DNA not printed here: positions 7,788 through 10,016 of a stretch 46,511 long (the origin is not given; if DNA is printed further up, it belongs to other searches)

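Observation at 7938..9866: GT4 glycosyltransferase fused in-frame to GmhA sedoheptulose-7-phosphate isomerase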

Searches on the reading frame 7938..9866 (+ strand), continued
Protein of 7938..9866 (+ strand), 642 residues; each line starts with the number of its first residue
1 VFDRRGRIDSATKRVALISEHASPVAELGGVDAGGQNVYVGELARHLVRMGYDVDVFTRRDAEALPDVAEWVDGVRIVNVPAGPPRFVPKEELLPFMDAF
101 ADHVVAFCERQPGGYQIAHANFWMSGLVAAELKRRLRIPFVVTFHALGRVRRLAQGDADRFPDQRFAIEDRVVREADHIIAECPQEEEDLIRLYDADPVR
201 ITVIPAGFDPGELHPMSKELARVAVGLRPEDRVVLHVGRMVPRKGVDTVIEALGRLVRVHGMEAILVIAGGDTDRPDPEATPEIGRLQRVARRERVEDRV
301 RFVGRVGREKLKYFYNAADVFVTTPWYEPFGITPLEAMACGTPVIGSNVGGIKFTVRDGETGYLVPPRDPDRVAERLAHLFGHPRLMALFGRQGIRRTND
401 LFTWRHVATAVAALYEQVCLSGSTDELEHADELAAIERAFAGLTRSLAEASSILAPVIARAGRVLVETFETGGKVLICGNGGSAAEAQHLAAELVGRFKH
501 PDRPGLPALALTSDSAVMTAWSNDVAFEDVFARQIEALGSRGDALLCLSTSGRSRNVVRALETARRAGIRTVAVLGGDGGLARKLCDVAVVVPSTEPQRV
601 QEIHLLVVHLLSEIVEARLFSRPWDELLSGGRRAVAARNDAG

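Call 12: find_homologous_proteins(query=window:7938-9866:+, max_evalue=1e-10)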
Query window:7938-9866:+ (642 aa): 7995 proteins with E <= 1e-10 among 8000 candidates; the best 120 are listed.
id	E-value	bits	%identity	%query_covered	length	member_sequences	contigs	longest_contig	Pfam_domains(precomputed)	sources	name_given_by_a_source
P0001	0.0e+0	1432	100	100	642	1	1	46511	PF00534.27,PF13580.12,PF13579.13,PF08323.18,PF13524.13,PF13439.13,PF20706.4,PF13692.13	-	-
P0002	1.3e-278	944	68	96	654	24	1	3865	PF00534.27,PF13580.12,PF13579.13,PF08323.18,PF13524.13,PF13439.13,PF20706.4,PF13692.13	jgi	jgi:D-inositol-3-phosphate glycosyltransferase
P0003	9.5e-276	934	67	98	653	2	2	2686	PF00534.27,PF13580.12,PF13579.13,PF13524.13,PF13439.13,PF20706.4,PF13692.13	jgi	jgi:D-inositol-3-phosphate glycosyltransferase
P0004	2.4e-272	923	67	96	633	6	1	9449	PF00534.27,PF13580.12,PF13579.13,PF08323.18,PF13439.13,PF20706.4,PF13692.13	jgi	jgi:D-inositol-3-phosphate glycosyltransferase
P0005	4.1e-272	922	66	97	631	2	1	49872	PF00534.27,PF13580.12,PF13579.13,PF08323.18,PF13439.13,PF20706.4,PF13692.13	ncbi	-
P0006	1.9e-271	920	66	96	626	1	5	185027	PF00534.27,PF13580.12,PF13579.13,PF08323.18,PF13524.13,PF13439.13,PF20706.4,PF13692.13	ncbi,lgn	-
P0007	7.6e-271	918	67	95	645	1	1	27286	PF01380.28,PF00534.27,PF13580.12,PF13579.13,PF08323.18,PF13524.13,PF13439.13,PF20706.4,PF13692.13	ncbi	ncbi:MAG TPA: glycosyltransferase [Dehalococcoidia bacterium]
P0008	1.2e-270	917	66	96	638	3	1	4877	PF00534.27,PF13580.12,PF13579.13,PF08323.18,PF13439.13,PF20706.4,PF13692.13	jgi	jgi:D-inositol-3-phosphate glycosyltransferase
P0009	4.2e-270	916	67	96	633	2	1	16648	PF00534.27,PF13580.12,PF13579.13,PF08323.18,PF13439.13,PF20706.4,PF13692.13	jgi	jgi:D-inositol-3-phosphate glycosyltransferase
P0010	4.6e-270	915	66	97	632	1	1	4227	PF00534.27,PF13580.12,PF13579.13,PF08323.18,PF13524.13,PF13439.13,PF20706.4,PF13692.13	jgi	-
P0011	9.8e-270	914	68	95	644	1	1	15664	PF00534.27,PF13580.12,PF13579.13,PF08323.18,PF13524.13,PF13439.13,PF20706.4,PF13692.13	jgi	jgi:D-inositol-3-phosphate glycosyltransferase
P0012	1.4e-269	914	66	96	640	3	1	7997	PF00534.27,PF13580.12,PF13579.13,PF08323.18,PF13524.13,PF13439.13,PF20706.4,PF13692.13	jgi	jgi:D-inositol-3-phosphate glycosyltransferase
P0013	2.1e-269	913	66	96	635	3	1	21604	PF01380.28,PF00534.27,PF13580.12,PF13579.13,PF08323.18,PF13439.13,PF20706.4,PF13692.13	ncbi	-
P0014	3.4e-269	913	66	95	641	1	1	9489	PF01380.28,PF00534.27,PF13580.12,PF13579.13,PF08323.18,PF13524.13,PF13439.13,PF20706.4,PF13692.13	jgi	jgi:phosphoheptose isomerase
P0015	1.1e-268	911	66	95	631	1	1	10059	PF00534.27,PF13580.12,PF13579.13,PF08323.18,PF13439.13,PF20706.4,PF13692.13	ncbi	-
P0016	1.3e-268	911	66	95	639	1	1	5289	PF00534.27,PF13580.12,PF13579.13,PF08323.18,PF13439.13,PF20706.4,PF13692.13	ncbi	-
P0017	4.3e-268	909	64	95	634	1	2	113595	PF00534.27,PF13580.12,PF13579.13,PF08323.18,PF13524.13,PF13439.13,PF20706.4,PF13692.13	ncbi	-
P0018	4.5e-268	909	66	95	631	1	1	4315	PF00534.27,PF13580.12,PF13579.13,PF08323.18,PF13439.13,PF20706.4,PF13692.13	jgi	jgi:D-inositol-3-phosphate glycosyltransferase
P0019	1.0e-267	908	64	95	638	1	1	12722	PF00534.27,PF13580.12,PF13579.13,PF08323.18,PF13439.13,PF20706.4,PF13692.13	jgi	-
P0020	2.4e-267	906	66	94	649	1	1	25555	PF00534.27,PF13580.12,PF13579.13,PF13439.13,PF20706.4,PF13692.13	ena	-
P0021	2.4e-267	906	65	96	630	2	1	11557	PF00534.27,PF13580.12,PF13579.13,PF08323.18,PF13439.13,PF20706.4,PF13692.13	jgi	jgi:phosphoheptose isomerase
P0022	7.5e-267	905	66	95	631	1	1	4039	PF00534.27,PF13580.12,PF13579.13,PF08323.18,PF13439.13,PF20706.4,PF13692.13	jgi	jgi:D-inositol-3-phosphate glycosyltransferase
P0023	1.0e-266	904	66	95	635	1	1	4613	PF00534.27,PF13580.12,PF13579.13,PF08323.18,PF13439.13,PF20706.4,PF13692.13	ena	-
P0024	1.3e-266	904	65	97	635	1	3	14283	PF00534.27,PF13580.12,PF13579.13,PF08323.18,PF13524.13,PF13439.13,PF20706.4,PF13692.13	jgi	jgi:D-inositol-3-phosphate glycosyltransferase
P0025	1.8e-266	904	65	95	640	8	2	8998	PF00534.27,PF13580.12,PF13579.13,PF08323.18,PF13439.13,PF20706.4,PF13692.13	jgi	jgi:phosphoheptose isomerase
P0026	2.5e-266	903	66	95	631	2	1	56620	PF00534.27,PF13580.12,PF13579.13,PF08323.18,PF13439.13,PF20706.4,PF13692.13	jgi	jgi:phosphoheptose isomerase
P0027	3.4e-266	903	64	95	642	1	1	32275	PF01380.28,PF00534.27,PF13580.12,PF13579.13,PF08323.18,PF13439.13,PF20706.4,PF13692.13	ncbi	ncbi:MAG: glycosyltransferase [Actinomycetota bacterium]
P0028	5.0e-266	902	66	95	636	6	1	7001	PF01380.28,PF00534.27,PF13580.12,PF13579.13,PF13439.13,PF20706.4,PF13692.13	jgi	jgi:phosphoheptose isomerase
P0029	5.7e-266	902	66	95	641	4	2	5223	PF01380.28,PF00534.27,PF13580.12,PF13579.13,PF08323.18,PF13439.13,PF20706.4,PF13692.13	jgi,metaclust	metaclust:\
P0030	6.3e-266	902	65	96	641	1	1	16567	PF01380.28,PF00534.27,PF13580.12,PF13579.13,PF08323.18,PF13439.13,PF20706.4,PF13692.13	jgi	jgi:phosphoheptose isomerase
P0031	6.5e-266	902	64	95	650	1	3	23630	PF01380.28,PF00534.27,PF13580.12,PF13579.13,PF08323.18,PF13439.13,PF20706.4,PF13692.13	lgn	-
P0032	9.1e-266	901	65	97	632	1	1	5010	PF01380.28,PF00534.27,PF13580.12,PF13579.13,PF13439.13,PF20706.4,PF13692.13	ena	-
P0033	1.7e-265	900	65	97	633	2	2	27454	PF00534.27,PF13580.12,PF13579.13,PF08323.18,PF13439.13,PF20706.4,PF13692.13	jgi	jgi:D-inositol-3-phosphate glycosyltransferase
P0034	3.9e-265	899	67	95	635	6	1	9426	PF00534.27,PF13580.12,PF13579.13,PF13439.13,PF20706.4,PF13692.13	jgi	jgi:phosphoheptose isomerase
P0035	3.9e-265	899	66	95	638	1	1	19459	PF00534.27,PF13580.12,PF13579.13,PF08323.18,PF13439.13,PF20706.4,PF13692.13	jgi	jgi:D-inositol-3-phosphate glycosyltransferase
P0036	6.5e-265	898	62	95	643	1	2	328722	PF00534.27,PF13580.12,PF13579.13,PF08323.18,PF13439.13,PF20706.4,PF13692.13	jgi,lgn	jgi:phosphoheptose isomerase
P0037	8.7e-265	898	64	95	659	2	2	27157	PF01380.28,PF00534.27,PF13580.12,PF13579.13,PF08323.18,PF13524.13,PF13439.13,PF20706.4,PF13692.13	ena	-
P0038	1.2e-264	898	64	96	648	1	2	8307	PF01380.28,PF00534.27,PF13580.12,PF13579.13,PF08323.18,PF13439.13,PF20706.4,PF13692.13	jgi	jgi:phosphoheptose isomerase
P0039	1.4e-264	897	66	95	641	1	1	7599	PF00534.27,PF13580.12,PF13579.13,PF08323.18,PF13524.13,PF13439.13,PF20706.4,PF13692.13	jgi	jgi:D-inositol-3-phosphate glycosyltransferase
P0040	1.4e-264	897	65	95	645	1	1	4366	PF01380.28,PF00534.27,PF13580.12,PF13579.13,PF08323.18,PF13524.13,PF13439.13,PF20706.4,PF13692.13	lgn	-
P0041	1.9e-264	897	64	97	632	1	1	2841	PF01380.28,PF00534.27,PF13580.12,PF13579.13,PF13439.13,PF20706.4,PF13692.13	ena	-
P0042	2.8e-264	896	63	95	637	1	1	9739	PF00534.27,PF13580.12,PF13579.13,PF08323.18,PF13524.13,PF13439.13,PF20706.4,PF13692.13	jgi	jgi:D-inositol-3-phosphate glycosyltransferase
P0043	3.7e-264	896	67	95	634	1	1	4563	PF00534.27,PF13580.12,PF13579.13,PF13524.13,PF13439.13,PF20706.4,PF13692.13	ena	-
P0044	4.2e-264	896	65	95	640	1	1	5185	PF01380.28,PF00534.27,PF13580.12,PF13579.13,PF08323.18,PF13439.13,PF20706.4,PF13692.13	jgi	jgi:phosphoheptose isomerase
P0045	6.5e-264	895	63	96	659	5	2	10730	PF00534.27,PF13580.12,PF13579.13,PF08323.18,PF13439.13,PF20706.4,PF13692.13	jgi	jgi:D-inositol-3-phosphate glycosyltransferase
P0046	6.6e-264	895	67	95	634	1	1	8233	PF00534.27,PF13580.12,PF13579.13,PF13524.13,PF13439.13,PF20706.4,PF13692.13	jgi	jgi:phosphoheptose isomerase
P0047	7.8e-264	895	67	95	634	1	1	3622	PF00534.27,PF13580.12,PF13579.13,PF13524.13,PF13439.13,PF20706.4,PF13692.13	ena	-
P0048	9.0e-264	895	66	95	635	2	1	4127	PF01380.28,PF00534.27,PF13580.12,PF13579.13,PF08323.18,PF13439.13,PF20706.4,PF13692.13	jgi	jgi:phosphoheptose isomerase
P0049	1.1e-263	894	64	97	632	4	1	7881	PF01380.28,PF00534.27,PF13580.12,PF13579.13,PF13439.13,PF20706.4,PF13692.13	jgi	jgi:D-inositol-3-phosphate glycosyltransferase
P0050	1.2e-263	894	65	95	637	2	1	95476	PF00534.27,PF13580.12,PF13579.13,PF08323.18,PF13439.13,PF20706.4,PF13692.13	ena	-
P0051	1.3e-263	894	66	95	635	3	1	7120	PF01380.28,PF00534.27,PF13580.12,PF13579.13,PF08323.18,PF13439.13,PF20706.4,PF13692.13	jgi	jgi:D-inositol-3-phosphate glycosyltransferase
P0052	1.6e-263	894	64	97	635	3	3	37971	PF00534.27,PF13580.12,PF13579.13,PF13524.13,PF13439.13,PF20706.4,PF13692.13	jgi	jgi:phosphoheptose isomerase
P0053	1.8e-263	894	65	95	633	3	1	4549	PF00534.27,PF13580.12,PF13579.13,PF08323.18,PF13439.13,PF20706.4,PF13692.13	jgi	jgi:phosphoheptose isomerase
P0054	2.4e-263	893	66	95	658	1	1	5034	PF01380.28,PF00534.27,PF13580.12,PF13579.13,PF08323.18,PF13439.13,PF20706.4,PF13692.13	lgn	-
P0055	2.7e-263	893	65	95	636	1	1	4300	PF01380.28,PF00534.27,PF13580.12,PF13579.13,PF13439.13,PF20706.4,PF13692.13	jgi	jgi:phosphoheptose isomerase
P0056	4.6e-263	892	63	95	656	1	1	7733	PF01380.28,PF00534.27,PF13580.12,PF13579.13,PF08323.18,PF13439.13,PF20706.4,PF13692.13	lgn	-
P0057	4.7e-263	892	63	97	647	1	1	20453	PF00534.27,PF13580.12,PF13579.13,PF08323.18,PF13439.13,PF20706.4,PF13692.13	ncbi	-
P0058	5.5e-263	892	66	94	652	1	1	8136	PF00534.27,PF13580.12,PF13579.13,PF08323.18,PF13439.13,PF20706.4,PF13692.13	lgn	-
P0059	5.6e-263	892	62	98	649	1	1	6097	PF01380.28,PF00534.27,PF13580.12,PF13579.13,PF08323.18,PF13439.13,PF20706.4,PF13692.13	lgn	-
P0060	5.8e-263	892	64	95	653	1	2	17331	PF01380.28,PF00534.27,PF13580.12,PF13579.13,PF08323.18,PF13439.13,PF20706.4,PF13692.13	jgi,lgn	-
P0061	7.5e-263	892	65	95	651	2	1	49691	PF01380.28,PF00534.27,PF13580.12,PF13579.13,PF13439.13,PF20706.4,PF13692.13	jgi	jgi:D-inositol-3-phosphate glycosyltransferase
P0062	8.9e-263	891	66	95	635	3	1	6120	PF01380.28,PF00534.27,PF13580.12,PF13579.13,PF13439.13,PF20706.4,PF13692.13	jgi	jgi:D-inositol-3-phosphate glycosyltransferase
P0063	9.3e-263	891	63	95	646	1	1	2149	PF00534.27,PF13580.12,PF13579.13,PF08323.18,PF13439.13,PF20706.4,PF13692.13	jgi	jgi:D-inositol-3-phosphate glycosyltransferase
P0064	1.2e-262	891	63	95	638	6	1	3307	PF01380.28,PF00534.27,PF13580.12,PF13579.13,PF08323.18,PF13439.13,PF20706.4,PF13692.13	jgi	jgi:D-inositol-3-phosphate glycosyltransferase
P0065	1.6e-262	891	64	95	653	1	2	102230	PF01380.28,PF00534.27,PF13580.12,PF13579.13,PF08323.18,PF13439.13,PF20706.4,PF13692.13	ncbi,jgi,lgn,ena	-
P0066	1.7e-262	890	64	95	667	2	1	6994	PF01380.28,PF00534.27,PF13580.12,PF13579.13,PF08323.18,PF13524.13,PF13439.13,PF20706.4,PF13692.13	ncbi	-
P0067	2.3e-262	890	65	95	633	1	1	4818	PF00534.27,PF13580.12,PF13579.13,PF08323.18,PF13439.13,PF20706.4,PF13692.13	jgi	jgi:phosphoheptose isomerase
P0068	3.0e-262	890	65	96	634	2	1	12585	PF01380.28,PF00534.27,PF13580.12,PF13579.13,PF13524.13,PF13439.13,PF20706.4,PF13692.13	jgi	jgi:D-inositol-3-phosphate glycosyltransferase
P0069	3.2e-262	890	63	96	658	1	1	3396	PF00534.27,PF13580.12,PF13579.13,PF08323.18,PF13439.13,PF20706.4,PF13692.13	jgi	jgi:phosphoheptose isomerase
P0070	3.3e-262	889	64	95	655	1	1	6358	PF00534.27,PF13580.12,PF13579.13,PF08323.18,PF13439.13,PF20706.4,PF13692.13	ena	-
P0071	3.4e-262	889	65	95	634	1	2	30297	PF01380.28,PF00534.27,PF13580.12,PF13579.13,PF13524.13,PF13439.13,PF20706.4,PF13692.13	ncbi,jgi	ncbi:MAG TPA: glycosyltransferase [Methylomirabilota bacterium]|jgi:phosphoheptose isomerase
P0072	4.5e-262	889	66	95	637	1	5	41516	PF01380.28,PF00534.27,PF13580.12,PF13579.13,PF08323.18,PF13439.13,PF20706.4,PF13692.13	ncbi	-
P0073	5.5e-262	889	65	95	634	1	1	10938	PF01380.28,PF00534.27,PF13580.12,PF13579.13,PF13439.13,PF20706.4,PF13692.13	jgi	jgi:phosphoheptose isomerase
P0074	5.7e-262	889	65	95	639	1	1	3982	PF00534.27,PF13580.12,PF13579.13,PF13524.13,PF13439.13,PF20706.4,PF13692.13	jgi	jgi:D-inositol-3-phosphate glycosyltransferase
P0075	6.1e-262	889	65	92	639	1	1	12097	PF01380.28,PF00534.27,PF13580.12,PF13579.13,PF08323.18,PF13439.13,PF20706.4,PF13692.13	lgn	-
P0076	6.3e-262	889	64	97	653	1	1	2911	PF01380.28,PF00534.27,PF13580.12,PF13579.13,PF08323.18,PF13439.13,PF20706.4,PF13692.13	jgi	jgi:D-inositol-3-phosphate glycosyltransferase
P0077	8.0e-262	888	66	95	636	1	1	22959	PF01380.28,PF00534.27,PF13580.12,PF13579.13,PF13524.13,PF13439.13,PF20706.4,PF13692.13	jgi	jgi:phosphoheptose isomerase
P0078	8.0e-262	888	61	95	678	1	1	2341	PF01380.28,PF00534.27,PF13580.12,PF13579.13,PF08323.18,PF13439.13,PF20706.4,PF13692.13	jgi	jgi:phosphoheptose isomerase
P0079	1.0e-261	888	63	95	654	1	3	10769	PF00534.27,PF13580.12,PF13579.13,PF08323.18,PF13439.13,PF20706.4,PF13692.13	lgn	-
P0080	1.3e-261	887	66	95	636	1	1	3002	PF01380.28,PF00534.27,PF13580.12,PF13579.13,PF13524.13,PF13439.13,PF20706.4,PF13692.13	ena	-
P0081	1.4e-261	887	66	95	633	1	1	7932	PF01380.28,PF00534.27,PF13580.12,PF13579.13,PF13439.13,PF20706.4,PF13692.13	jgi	-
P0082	1.5e-261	887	65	95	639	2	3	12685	PF01380.28,PF00534.27,PF13580.12,PF13579.13,PF13439.13,PF20706.4,PF13692.13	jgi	jgi:D-inositol-3-phosphate glycosyltransferase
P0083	1.9e-261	887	65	96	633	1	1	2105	PF01380.28,PF00534.27,PF13580.12,PF13579.13,PF13439.13,PF20706.4,PF13692.13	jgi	-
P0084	2.0e-261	887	63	95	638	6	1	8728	PF01380.28,PF00534.27,PF13580.12,PF13579.13,PF08323.18,PF13524.13,PF13439.13,PF20706.4,PF13692.13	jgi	jgi:D-inositol-3-phosphate glycosyltransferase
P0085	2.0e-261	887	64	96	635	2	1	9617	PF01380.28,PF00534.27,PF13580.12,PF13579.13,PF13524.13,PF13439.13,PF20706.4,PF13692.13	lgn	-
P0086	2.5e-261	887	64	95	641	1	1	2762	PF00534.27,PF13580.12,PF13579.13,PF13524.13,PF13439.13,PF20706.4,PF13692.13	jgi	jgi:D-inositol-3-phosphate glycosyltransferase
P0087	2.5e-261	887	65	96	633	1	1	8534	PF01380.28,PF00534.27,PF13580.12,PF13579.13,PF13524.13,PF13439.13,PF20706.4,PF13692.13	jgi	jgi:phosphoheptose isomerase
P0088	3.0e-261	886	61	98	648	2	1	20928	PF00534.27,PF13580.12,PF13579.13,PF08323.18,PF13439.13,PF20706.4,PF13692.13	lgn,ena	-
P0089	3.4e-261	886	65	95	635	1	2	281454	PF01380.28,PF00534.27,PF13580.12,PF13579.13,PF08323.18,PF13524.13,PF13439.13,PF20706.4,PF13692.13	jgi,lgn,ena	-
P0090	3.9e-261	886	65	95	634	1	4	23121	PF01380.28,PF00534.27,PF13580.12,PF13579.13,PF13524.13,PF13439.13,PF20706.4,PF13692.13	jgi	jgi:phosphoheptose isomerase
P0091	4.5e-261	886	66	94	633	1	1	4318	PF01380.28,PF00534.27,PF13580.12,PF13579.13,PF13439.13,PF20706.4,PF13692.13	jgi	jgi:D-inositol-3-phosphate glycosyltransferase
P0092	4.6e-261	886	65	95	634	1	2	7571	PF01380.28,PF00534.27,PF13580.12,PF13579.13,PF13524.13,PF13439.13,PF20706.4,PF13692.13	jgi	jgi:phosphoheptose isomerase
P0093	7.8e-261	885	63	95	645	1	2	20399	PF00534.27,PF13580.12,PF13579.13,PF13439.13,PF20706.4,PF13692.13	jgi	jgi:D-inositol-3-phosphate glycosyltransferase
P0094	1.1e-260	884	66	94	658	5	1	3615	PF00534.27,PF13580.12,PF13579.13,PF08323.18,PF13524.13,PF13439.13,PF20706.4,PF13692.13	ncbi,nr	ncbi:MAG TPA: glycosyltransferase, partial [Actinomycetota bacterium]|nr:glycosyltransferase [Actino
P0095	1.2e-260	884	62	98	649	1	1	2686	PF00534.27,PF13580.12,PF13579.13,PF13439.13,PF20706.4,PF13692.13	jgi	jgi:D-inositol-3-phosphate glycosyltransferase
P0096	1.3e-260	884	63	95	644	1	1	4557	PF00534.27,PF13580.12,PF13579.13,PF13439.13,PF20706.4,PF13692.13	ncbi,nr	ncbi:MAG TPA: glycosyltransferase [Actinomycetota bacterium]|nr:glycosyltransferase [Actinomycetota 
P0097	1.3e-260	884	65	95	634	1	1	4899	PF00534.27,PF13580.12,PF13579.13,PF08323.18,PF13439.13,PF20706.4,PF13692.13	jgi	jgi:phosphoheptose isomerase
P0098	1.6e-260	884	65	95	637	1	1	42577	PF00534.27,PF13580.12,PF13579.13,PF08323.18,PF13439.13,PF20706.4,PF13692.13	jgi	jgi:phosphoheptose isomerase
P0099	1.7e-260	884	62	97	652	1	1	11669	PF01380.28,PF00534.27,PF13580.12,PF13579.13,PF08323.18,PF13439.13,PF20706.4,PF13692.13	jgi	jgi:D-inositol-3-phosphate glycosyltransferase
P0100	1.7e-260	884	63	95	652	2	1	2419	PF00534.27,PF13580.12,PF13579.13,PF08323.18,PF13524.13,PF13439.13,PF20706.4,PF13692.13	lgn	-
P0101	2.0e-260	884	63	95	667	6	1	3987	PF00534.27,PF13580.12,PF13579.13,PF08323.18,PF13439.13,PF20706.4,PF13692.13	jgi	jgi:D-inositol-3-phosphate glycosyltransferase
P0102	2.2e-260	883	65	96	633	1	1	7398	PF01380.28,PF00534.27,PF13580.12,PF13579.13,PF13439.13,PF20706.4,PF13692.13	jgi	jgi:D-inositol-3-phosphate glycosyltransferase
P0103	2.3e-260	883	65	95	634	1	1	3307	PF00534.27,PF13580.12,PF13579.13,PF13524.13,PF13439.13,PF20706.4,PF13692.13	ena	-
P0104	2.6e-260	883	65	96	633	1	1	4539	PF01380.28,PF00534.27,PF13580.12,PF13579.13,PF13439.13,PF20706.4,PF13692.13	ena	-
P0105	2.9e-260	883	63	95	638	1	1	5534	PF00534.27,PF13580.12,PF13579.13,PF08323.18,PF13524.13,PF13439.13,PF20706.4,PF13692.13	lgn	-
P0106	3.1e-260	883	62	95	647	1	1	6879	PF00534.27,PF13580.12,PF13579.13,PF13524.13,PF13439.13,PF20706.4,PF13692.13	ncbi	-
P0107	3.9e-260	883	65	94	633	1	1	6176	PF01380.28,PF00534.27,PF13580.12,PF13579.13,PF13439.13,PF20706.4,PF13692.13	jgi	jgi:D-inositol-3-phosphate glycosyltransferase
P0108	4.0e-260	883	66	95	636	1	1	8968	PF01380.28,PF00534.27,PF13580.12,PF13579.13,PF08323.18,PF13524.13,PF13439.13,PF20706.4,PF13692.13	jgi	jgi:D-inositol-3-phosphate glycosyltransferase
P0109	4.0e-260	883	66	94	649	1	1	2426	PF01380.28,PF00534.27,PF13580.12,PF13579.13,PF13524.13,PF13439.13,PF20706.4,PF13692.13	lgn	-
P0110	4.3e-260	882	63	95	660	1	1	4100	PF00534.27,PF13580.12,PF13579.13,PF08323.18,PF13524.13,PF13439.13,PF20706.4,PF13692.13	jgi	jgi:D-inositol-3-phosphate glycosyltransferase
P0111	4.5e-260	882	63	97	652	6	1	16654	PF00534.27,PF13580.12,PF13579.13,PF08323.18,PF13524.13,PF13439.13,PF20706.4,PF13692.13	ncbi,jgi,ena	-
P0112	5.0e-260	882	63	95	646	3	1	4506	PF00534.27,PF13580.12,PF13579.13,PF08323.18,PF13524.13,PF13439.13,PF20706.4,PF13692.13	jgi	-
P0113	5.0e-260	882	63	97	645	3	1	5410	PF01380.28,PF00534.27,PF13580.12,PF13579.13,PF13524.13,PF13439.13,PF20706.4,PF13692.13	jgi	jgi:D-inositol-3-phosphate glycosyltransferase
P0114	5.1e-260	882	66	94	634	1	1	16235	PF01380.28,PF00534.27,PF13580.12,PF13579.13,PF13439.13,PF20706.4,PF13692.13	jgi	jgi:phosphoheptose isomerase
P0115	5.3e-260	882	63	95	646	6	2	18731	PF00534.27,PF13580.12,PF13579.13,PF08323.18,PF13439.13,PF20706.4,PF13692.13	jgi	-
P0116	6.4e-260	882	62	95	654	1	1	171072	PF00534.27,PF13580.12,PF13579.13,PF08323.18,PF13439.13,PF20706.4,PF13692.13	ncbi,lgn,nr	ncbi:MAG TPA: D-sedoheptulose 7-phosphate isomerase [Chloroflexia bacterium]|nr:D-sedoheptulose 7-ph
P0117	6.7e-260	882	60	95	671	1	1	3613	PF01380.28,PF00534.27,PF13580.12,PF13579.13,PF08323.18,PF13439.13,PF20706.4,PF13692.13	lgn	-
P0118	8.7e-260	881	64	95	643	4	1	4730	PF00534.27,PF13580.12,PF13579.13,PF13439.13,PF20706.4,PF13692.13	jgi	jgi:D-inositol-3-phosphate glycosyltransferase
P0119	9.1e-260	881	64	95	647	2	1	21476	PF00534.27,PF13580.12,PF13579.13,PF13524.13,PF13439.13,PF20706.4,PF13692.13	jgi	jgi:D-inositol-3-phosphate glycosyltransferase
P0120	1.0e-259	881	65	95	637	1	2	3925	PF00534.27,PF13580.12,PF13579.13,PF13439.13,PF20706.4,PF13692.13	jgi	jgi:phosphoheptose isomerase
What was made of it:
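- Checked: A frameshift or missed stop is excluded: the 120 best database hits are all 626-678 aa proteins with the same two-domain architecture (call 12).
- JGI names many homologues 'D-inositol-3-phosphate glycosyltransferase' (call 12).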
